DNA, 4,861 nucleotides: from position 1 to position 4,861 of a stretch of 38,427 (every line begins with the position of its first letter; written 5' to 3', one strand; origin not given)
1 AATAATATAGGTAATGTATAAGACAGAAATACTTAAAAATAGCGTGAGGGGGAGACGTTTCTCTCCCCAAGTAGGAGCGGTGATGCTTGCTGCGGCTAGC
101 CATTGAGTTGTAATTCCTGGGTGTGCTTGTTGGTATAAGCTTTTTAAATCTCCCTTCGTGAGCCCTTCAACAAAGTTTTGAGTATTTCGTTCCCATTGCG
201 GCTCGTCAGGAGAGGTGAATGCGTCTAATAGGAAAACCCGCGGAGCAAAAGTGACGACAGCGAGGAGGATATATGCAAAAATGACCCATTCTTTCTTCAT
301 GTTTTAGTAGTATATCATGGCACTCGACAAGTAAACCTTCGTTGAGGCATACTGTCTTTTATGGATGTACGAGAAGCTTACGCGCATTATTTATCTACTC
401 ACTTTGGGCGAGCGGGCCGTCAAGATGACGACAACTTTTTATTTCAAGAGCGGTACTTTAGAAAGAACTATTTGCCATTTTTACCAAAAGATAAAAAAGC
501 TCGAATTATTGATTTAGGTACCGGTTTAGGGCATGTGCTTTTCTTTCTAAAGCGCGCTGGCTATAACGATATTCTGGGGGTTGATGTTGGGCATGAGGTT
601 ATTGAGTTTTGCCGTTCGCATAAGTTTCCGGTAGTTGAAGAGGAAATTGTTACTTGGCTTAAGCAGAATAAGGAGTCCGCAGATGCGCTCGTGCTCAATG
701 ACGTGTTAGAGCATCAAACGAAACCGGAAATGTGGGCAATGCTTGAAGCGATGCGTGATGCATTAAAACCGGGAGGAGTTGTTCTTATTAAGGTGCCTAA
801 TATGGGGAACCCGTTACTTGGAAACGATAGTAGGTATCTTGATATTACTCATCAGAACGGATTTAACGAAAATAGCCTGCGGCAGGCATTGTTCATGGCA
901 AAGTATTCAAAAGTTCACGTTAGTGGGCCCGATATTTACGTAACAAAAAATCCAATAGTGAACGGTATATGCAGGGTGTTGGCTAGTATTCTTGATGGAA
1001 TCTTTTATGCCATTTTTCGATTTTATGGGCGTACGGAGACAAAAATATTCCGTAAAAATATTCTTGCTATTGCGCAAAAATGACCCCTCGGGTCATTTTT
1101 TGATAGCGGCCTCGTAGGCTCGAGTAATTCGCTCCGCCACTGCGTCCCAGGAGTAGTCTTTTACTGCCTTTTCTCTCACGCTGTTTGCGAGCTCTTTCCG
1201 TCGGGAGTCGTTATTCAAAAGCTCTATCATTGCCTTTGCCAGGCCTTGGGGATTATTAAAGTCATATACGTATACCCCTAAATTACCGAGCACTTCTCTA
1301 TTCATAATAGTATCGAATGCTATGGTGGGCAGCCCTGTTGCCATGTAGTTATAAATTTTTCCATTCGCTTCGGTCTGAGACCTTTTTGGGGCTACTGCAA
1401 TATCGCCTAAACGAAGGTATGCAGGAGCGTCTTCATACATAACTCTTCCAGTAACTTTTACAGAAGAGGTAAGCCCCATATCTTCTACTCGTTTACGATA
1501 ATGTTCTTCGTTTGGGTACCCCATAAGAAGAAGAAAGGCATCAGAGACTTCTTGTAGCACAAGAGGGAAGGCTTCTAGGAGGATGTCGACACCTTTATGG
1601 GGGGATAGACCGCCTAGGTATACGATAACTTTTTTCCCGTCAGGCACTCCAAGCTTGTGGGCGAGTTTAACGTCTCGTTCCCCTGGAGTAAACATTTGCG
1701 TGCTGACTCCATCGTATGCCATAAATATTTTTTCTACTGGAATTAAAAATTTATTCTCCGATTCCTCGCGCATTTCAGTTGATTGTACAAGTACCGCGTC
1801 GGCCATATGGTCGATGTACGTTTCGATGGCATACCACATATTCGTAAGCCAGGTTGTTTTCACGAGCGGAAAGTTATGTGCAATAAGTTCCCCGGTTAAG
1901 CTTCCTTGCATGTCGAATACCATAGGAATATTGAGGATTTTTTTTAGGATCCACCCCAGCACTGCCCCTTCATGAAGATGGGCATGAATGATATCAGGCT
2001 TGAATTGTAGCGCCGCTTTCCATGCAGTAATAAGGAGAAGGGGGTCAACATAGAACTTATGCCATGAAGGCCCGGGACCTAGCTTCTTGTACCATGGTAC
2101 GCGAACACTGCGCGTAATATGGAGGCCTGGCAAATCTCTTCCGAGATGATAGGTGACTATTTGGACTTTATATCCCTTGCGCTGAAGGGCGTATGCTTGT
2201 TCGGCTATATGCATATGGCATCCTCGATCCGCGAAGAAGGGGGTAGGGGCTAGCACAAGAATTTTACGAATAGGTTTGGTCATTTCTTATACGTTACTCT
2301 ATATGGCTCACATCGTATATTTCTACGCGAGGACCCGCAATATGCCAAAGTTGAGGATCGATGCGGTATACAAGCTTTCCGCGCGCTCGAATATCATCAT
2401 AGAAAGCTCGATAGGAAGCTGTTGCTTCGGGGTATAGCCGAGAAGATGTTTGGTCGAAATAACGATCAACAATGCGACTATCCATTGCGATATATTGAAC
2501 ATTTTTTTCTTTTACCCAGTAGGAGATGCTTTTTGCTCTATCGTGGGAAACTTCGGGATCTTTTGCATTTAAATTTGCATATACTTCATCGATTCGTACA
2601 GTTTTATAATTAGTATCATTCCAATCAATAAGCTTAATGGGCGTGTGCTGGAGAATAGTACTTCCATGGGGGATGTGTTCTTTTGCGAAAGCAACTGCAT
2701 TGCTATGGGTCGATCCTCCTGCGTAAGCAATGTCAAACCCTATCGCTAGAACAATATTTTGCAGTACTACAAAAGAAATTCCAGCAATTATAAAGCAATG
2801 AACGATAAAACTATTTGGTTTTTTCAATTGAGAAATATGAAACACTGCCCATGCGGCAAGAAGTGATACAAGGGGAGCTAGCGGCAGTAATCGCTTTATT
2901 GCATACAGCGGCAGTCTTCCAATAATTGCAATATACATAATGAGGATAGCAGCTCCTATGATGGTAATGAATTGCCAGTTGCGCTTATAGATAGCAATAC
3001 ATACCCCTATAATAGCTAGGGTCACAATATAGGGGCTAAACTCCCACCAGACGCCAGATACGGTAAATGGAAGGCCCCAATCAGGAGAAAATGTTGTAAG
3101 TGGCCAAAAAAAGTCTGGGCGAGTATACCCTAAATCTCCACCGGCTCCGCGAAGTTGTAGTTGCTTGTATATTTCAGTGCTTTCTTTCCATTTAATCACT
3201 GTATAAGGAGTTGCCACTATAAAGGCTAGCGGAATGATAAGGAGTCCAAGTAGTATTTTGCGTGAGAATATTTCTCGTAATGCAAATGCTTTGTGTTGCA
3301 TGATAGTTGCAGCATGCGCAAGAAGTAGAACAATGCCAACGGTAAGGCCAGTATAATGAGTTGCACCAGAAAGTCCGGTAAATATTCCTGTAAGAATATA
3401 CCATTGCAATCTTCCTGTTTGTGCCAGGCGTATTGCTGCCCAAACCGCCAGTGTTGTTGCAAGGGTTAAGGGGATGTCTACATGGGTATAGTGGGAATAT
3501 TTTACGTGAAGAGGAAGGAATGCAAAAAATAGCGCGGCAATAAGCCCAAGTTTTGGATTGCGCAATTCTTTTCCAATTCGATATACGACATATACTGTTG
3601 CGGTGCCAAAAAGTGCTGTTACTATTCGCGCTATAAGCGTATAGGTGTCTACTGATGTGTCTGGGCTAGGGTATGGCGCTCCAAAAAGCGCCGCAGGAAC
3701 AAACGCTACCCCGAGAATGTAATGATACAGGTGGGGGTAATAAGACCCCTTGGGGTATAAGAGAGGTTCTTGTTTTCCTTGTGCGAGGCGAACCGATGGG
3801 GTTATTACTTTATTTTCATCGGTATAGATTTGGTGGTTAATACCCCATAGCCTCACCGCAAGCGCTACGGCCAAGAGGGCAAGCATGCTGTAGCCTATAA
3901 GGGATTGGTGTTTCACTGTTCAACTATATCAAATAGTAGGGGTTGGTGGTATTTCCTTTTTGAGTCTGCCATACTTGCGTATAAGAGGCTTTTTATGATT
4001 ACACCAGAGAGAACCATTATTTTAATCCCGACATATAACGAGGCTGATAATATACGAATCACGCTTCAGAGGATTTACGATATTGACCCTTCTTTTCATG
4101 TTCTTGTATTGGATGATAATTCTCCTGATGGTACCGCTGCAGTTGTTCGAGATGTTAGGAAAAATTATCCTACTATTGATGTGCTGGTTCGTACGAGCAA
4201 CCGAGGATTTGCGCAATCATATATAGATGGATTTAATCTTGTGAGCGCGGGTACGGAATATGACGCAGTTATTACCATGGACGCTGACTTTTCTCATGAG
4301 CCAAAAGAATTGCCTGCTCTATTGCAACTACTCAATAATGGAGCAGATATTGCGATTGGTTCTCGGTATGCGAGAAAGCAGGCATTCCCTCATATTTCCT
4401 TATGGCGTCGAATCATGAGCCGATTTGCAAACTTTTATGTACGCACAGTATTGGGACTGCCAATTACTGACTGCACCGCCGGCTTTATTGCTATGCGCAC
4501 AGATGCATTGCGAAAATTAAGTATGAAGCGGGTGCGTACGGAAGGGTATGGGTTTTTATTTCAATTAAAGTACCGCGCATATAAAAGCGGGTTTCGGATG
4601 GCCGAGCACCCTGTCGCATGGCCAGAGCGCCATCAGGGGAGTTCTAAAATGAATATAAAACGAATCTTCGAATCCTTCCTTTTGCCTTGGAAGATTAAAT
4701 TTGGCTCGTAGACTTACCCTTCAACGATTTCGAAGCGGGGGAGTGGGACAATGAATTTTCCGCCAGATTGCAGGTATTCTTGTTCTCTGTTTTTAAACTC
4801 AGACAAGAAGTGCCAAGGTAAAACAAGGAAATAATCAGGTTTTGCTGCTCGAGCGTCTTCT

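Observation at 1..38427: Whole window is one GT-C-rich, two-compartment glycan assembly locus (at least seven GT-C-like paralogues)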

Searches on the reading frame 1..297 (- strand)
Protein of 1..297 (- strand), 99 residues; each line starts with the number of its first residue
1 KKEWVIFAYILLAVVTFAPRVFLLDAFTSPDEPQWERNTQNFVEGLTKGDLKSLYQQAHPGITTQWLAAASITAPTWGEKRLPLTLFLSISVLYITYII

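Call 4: search_protein_families(library=pfam, proteins=[window:1-297:-], max_evalue=0.01)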
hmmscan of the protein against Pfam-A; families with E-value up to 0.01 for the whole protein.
window:1-297:- (99 aa): 1 family
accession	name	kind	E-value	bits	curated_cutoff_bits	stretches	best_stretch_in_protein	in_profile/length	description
PF05437.17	AzlD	-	0.0041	17.7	23.7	0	6-38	2-34/99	Branched-chain amino acid transport protein (AzlD)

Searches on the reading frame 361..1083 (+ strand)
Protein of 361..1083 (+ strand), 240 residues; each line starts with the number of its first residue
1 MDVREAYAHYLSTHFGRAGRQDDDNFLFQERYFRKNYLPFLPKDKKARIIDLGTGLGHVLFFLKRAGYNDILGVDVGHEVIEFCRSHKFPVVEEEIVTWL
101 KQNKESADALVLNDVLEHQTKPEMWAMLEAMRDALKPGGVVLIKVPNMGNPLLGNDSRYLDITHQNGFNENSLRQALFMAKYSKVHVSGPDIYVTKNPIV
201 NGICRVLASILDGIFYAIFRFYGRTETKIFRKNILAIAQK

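Call 4: search_protein_families(library=pfam, proteins=[window:361-1083:+], max_evalue=0.01)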
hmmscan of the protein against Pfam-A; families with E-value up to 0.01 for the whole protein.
window:361-1083:+ (240 aa): 8 families
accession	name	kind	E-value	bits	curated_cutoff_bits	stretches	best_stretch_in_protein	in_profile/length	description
PF13489.12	Methyltransf_23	-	2.1e-16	60.5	27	1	30-177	6-154/164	Methyltransferase domain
PF13649.12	Methyltransf_25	-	3.4e-11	44.1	27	1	49-139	1-97/97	Methyltransferase domain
PF13847.12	Methyltransf_31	-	8.1e-11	42.2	27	1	44-147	2-113/145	Methyltransferase domain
PF08241.18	Methyltransf_11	-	2e-10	41.6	21.2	1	51-143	2-95/95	Methyltransferase domain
PF08242.18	Methyltransf_12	-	6.5e-10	40.1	30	1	50-141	1-98/98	Methyltransferase domain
PF07021.18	MetW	-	9.9e-05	22.5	21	1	47-149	15-113/193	Methionine biosynthesis protein MetW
PF05175.20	MTS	-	0.0011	19.1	23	1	38-143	24-138/170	Methyltransferase small domain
PF00891.24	Methyltransf_2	-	0.0056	16.5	22.3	1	48-143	65-164/210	O-methyltransferase domain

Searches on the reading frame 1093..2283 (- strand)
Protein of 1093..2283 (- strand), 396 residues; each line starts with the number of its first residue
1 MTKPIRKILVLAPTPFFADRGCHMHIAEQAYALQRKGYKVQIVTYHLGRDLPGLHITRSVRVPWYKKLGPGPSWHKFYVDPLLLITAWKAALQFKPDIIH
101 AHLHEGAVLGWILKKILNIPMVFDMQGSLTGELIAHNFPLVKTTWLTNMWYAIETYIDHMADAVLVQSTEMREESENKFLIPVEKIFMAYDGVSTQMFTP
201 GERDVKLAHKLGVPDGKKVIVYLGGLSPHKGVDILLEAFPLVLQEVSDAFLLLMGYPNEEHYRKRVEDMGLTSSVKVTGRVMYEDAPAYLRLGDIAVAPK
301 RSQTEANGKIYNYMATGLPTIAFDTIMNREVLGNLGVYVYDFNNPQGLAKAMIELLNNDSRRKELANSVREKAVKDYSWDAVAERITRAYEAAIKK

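Call 4: search_protein_families(library=pfam, proteins=[window:1093-2283:-], max_evalue=0.01)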
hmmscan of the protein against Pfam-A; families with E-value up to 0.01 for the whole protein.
window:1093-2283:- (396 aa): 6 families
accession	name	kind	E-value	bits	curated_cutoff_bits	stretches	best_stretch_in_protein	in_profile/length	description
PF00534.26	Glycos_transf_1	-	4.6e-27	95.1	26.4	1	209-371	7-171/172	Glycosyl transferases group 1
PF13692.12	Glyco_trans_1_4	-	3.9e-26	92.5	27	1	218-358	2-142/142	Glycosyl transferases group 1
PF13579.12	Glyco_trans_4_4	-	7.8e-17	62.5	29.7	1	21-186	2-152/158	Glycosyl transferase 4-like domain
PF13439.12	Glyco_transf_4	-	5.7e-16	59.5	28.5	1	22-196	4-169/170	Glycosyltransferase Family 4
PF13524.12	Glyco_trans_1_2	-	5.4e-06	26.9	25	1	265-386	27-142/144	Glycosyl transferase-like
PF13477.12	Glyco_trans_4_2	-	0.00025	21.7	23.4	1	17-128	5-109/139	Glycosyl transferase 4-like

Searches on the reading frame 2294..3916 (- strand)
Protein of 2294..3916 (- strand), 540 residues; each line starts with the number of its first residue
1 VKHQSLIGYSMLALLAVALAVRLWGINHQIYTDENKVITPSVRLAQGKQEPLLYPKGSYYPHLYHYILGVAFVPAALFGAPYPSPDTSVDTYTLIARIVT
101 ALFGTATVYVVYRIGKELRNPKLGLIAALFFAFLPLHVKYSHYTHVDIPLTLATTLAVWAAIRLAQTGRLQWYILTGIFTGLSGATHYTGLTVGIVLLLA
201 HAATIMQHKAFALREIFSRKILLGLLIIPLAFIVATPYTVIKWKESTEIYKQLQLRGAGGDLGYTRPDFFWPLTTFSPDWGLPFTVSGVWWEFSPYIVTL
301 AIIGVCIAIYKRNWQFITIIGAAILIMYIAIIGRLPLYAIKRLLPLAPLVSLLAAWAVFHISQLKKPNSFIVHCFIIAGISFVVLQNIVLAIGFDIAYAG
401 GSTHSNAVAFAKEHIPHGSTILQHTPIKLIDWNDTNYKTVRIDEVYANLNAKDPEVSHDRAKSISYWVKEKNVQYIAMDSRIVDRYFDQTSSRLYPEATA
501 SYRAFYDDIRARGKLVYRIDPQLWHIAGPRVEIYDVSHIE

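Call 4: search_protein_families(library=pfam, proteins=[window:2294-3916:-], max_evalue=0.01)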
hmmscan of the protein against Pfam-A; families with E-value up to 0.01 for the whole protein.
window:2294-3916:- (540 aa): 2 families
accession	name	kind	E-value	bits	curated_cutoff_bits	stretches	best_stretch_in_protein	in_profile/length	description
PF13231.12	PMT_2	-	1.6e-15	58.1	26.1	1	96-228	24-154/160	Dolichyl-phosphate-mannose-protein mannosyltransferase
PF02366.24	PMT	-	1.9e-11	44.4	22.7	1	12-236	3-236/245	Dolichyl-phosphate-mannose-protein mannosyltransferase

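Call 9: search_protein_families(library=ncbifam, proteins=[window:2294-3916:-], max_evalue=0.1)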
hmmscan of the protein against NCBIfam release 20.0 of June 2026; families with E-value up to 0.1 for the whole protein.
window:2294-3916:- (540 aa): 2 families
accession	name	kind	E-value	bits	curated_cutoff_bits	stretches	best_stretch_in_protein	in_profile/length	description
TIGR04154.1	archaeo_STT3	subfamily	1.9e-05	23.2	450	1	54-237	61-255/831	oligosaccharyl transferase, archaeosortase A system-associated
TIGR03663.1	TIGR03663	subfamily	0.00027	20.1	126.25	1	12-215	5-192/435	flippase activity-associated protein Agl23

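Call 88: list_cluster_members(proteins=[P0001, P0161, P0121, window:2294-3916:-, window:12091-13638:+, window:27398-29554:-, window:33979-34806:-, window:3905-4711:+])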
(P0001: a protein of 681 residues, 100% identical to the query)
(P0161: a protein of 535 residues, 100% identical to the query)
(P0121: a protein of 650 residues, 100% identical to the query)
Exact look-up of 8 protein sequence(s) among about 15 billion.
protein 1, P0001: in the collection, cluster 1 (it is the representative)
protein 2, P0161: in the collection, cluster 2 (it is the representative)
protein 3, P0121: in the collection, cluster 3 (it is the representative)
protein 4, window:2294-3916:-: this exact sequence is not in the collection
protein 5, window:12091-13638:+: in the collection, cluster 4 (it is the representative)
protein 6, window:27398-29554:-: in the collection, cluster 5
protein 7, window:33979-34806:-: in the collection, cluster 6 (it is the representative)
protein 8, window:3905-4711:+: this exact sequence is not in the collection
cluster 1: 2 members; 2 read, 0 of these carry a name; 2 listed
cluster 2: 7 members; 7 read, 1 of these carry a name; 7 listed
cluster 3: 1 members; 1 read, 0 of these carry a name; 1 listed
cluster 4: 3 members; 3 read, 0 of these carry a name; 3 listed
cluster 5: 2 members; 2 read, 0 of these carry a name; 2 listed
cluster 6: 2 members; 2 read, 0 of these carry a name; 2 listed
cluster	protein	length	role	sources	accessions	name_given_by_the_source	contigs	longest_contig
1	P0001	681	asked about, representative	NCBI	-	-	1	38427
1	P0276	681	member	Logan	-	-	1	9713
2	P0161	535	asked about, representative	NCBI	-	-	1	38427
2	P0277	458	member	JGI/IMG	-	hypothetical protein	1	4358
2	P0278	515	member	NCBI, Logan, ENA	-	-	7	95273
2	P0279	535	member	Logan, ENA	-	-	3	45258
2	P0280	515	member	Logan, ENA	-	-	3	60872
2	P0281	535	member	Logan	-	-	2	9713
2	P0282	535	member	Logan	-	-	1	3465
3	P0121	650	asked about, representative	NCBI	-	-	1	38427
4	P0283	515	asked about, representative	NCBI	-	-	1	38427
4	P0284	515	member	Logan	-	-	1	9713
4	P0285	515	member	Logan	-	-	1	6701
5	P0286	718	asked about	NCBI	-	-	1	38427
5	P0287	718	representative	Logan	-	-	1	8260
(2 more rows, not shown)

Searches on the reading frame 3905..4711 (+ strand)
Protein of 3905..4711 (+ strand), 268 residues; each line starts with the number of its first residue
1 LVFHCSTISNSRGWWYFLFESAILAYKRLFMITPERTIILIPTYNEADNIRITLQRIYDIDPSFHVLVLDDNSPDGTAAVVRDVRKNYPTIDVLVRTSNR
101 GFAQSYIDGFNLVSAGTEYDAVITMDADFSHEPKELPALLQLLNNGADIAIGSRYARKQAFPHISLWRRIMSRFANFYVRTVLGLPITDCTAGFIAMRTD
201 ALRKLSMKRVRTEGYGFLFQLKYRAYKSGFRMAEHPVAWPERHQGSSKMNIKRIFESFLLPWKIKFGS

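Call 4: search_protein_families(library=pfam, proteins=[window:3905-4711:+], max_evalue=0.01)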
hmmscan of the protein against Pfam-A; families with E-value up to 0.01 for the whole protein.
window:3905-4711:+ (268 aa): 3 families
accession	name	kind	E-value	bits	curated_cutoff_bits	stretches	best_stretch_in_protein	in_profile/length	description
PF00535.33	Glycos_transf_2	-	6.5e-30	104.7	23.3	1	39-205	2-167/168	Glycosyl transferase family 2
PF13641.12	Glyco_tranf_2_3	-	4.3e-10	40.4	27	1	37-239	3-208/230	Glycosyltransferase like family 2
PF10111.15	Glyco_tranf_2_2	-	0.007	16.3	27.3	0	40-142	3-105/276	Glycosyltransferase like family 2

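Call 55: search_solved_structures(query=window:3905-4711:+, max_evalue=0.001)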
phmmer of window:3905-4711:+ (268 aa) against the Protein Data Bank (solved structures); distinct sequences matched with E-value up to 0.001: 11.
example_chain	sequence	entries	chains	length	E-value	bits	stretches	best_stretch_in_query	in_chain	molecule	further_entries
5mlz_A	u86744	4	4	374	4.2e-27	98.4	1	36-258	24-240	Dolichol monophosphate mannose synthase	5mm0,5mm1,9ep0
8vxh_A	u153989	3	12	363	1.1e-10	44.6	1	35-255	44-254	Undecaprenyl-phosphate 4-deoxy-4-formamido-L-arabinose transferase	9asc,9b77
9bhc_C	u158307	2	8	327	1.1e-10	44.6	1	36-255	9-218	Undecaprenyl-phosphate 4-deoxy-4-formamido-L-arabinose transferase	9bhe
9hwj_A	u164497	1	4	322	8e-10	41.8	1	30-204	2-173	Undecaprenyl-phosphate 4-deoxy-4-formamido-L-arabinose transferase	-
2z87_A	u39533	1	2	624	7.3e-06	28.8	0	37-151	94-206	Chondroitin synthase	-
2z86_A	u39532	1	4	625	7.3e-06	28.8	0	37-151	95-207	Chondroitin synthase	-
6yv7_B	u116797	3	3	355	3.1e-05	26.8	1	36-106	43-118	Glycosyl transferase, family 2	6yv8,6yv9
6yv7_A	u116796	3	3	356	3.1e-05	26.7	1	36-106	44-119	Glycosyl transferase, family 2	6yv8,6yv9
5eke_A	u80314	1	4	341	8.4e-05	25.3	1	38-158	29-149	Uncharacterized glycosyltransferase sll0501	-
5ekp_C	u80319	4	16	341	8.4e-05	25.3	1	38-158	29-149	Uncharacterized glycosyltransferase sll0501 | Glycosyltransferase sll0501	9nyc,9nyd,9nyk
9nye_A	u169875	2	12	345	8.7e-05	25.3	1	38-158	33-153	Glycosyltransferase sll0501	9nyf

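Call 57: search_protein_families(library=ncbifam, proteins=[window:3905-4711:+], max_evalue=0.001)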
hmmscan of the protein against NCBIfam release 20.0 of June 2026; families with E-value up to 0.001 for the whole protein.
window:3905-4711:+ (268 aa): 14 families
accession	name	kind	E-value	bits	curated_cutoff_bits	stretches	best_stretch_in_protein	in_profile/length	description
TIGR04182.1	glyco_TIGR04182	equivalog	1.2e-16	61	325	1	38-247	3-198/293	S-layer glycoprotein N-glycosyltransferase AglJ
NF007986.1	PRK10714.1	equivalog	1.8e-14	53.5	529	1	37-254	8-215/316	undecaprenyl-phosphate 4-deoxy-4-formamido-L-arabinose transferase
NF041391.1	DPhHxTase_Halo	equivalog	1.3e-12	47.2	375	1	43-247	3-190/213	dolichyl-phosphate hexose transferase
NF058614.1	PPMAGASynPpgS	equivalog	1.1e-11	44.6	370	1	38-238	3-195/226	polyprenyl-phospho-N-acetylgalactosaminyl synthase PpgS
TIGR03937.1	PgaC_IcaA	equivalog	1.4e-11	44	422.3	1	15-141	23-148/407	poly-beta-1,6-N-acetyl-D-glucosamine synthase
NF047588.1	GlcsyltransPgfSStrep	equivalog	1.4e-09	37.6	500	1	39-204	5-166/308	glycosyltransferase PgfS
TIGR03469.1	HpnB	hypoth_equivalog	8.7e-08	31.6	379.25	1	37-143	46-160/386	hopene-associated glycosyltransferase HpnB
NF041875.1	EPS_EpsD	equivalog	1.3e-07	31.3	370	1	39-146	3-107/325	exopolysaccharide biosynthesis glycosyltransferase EpsD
TIGR04283.1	glyco_like_mftF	equivalog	5.1e-07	29.5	182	1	39-101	3-61/221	TIGR04283 family arsenosugar biosynthesis glycosyltransferase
NF053846.1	glyco_with_XrtP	equivalog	1.2e-05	24.2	520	1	39-97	45-103/440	XrtP-associated glycosyltransferase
NF007482.0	PRK10073.1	equivalog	8.8e-05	21.7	423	1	38-149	9-117/334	glycosyltransferase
NF038302.1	EPS_HpsE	equivalog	0.00014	21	300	1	39-90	5-60/307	hormogonium polysaccharide biosynthesis glycosyltransferase HpsE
NF041865.1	EpsU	equivalog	0.00019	20.6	700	1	38-172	42-173/394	exopolysaccharide biosynthesis GT2 family glycosyltransferase EpsU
NF045692.1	OglycostaseCruG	equivalog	0.00025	20.1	600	1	38-143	44-152/386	2'-O-glycosyltransferase CruG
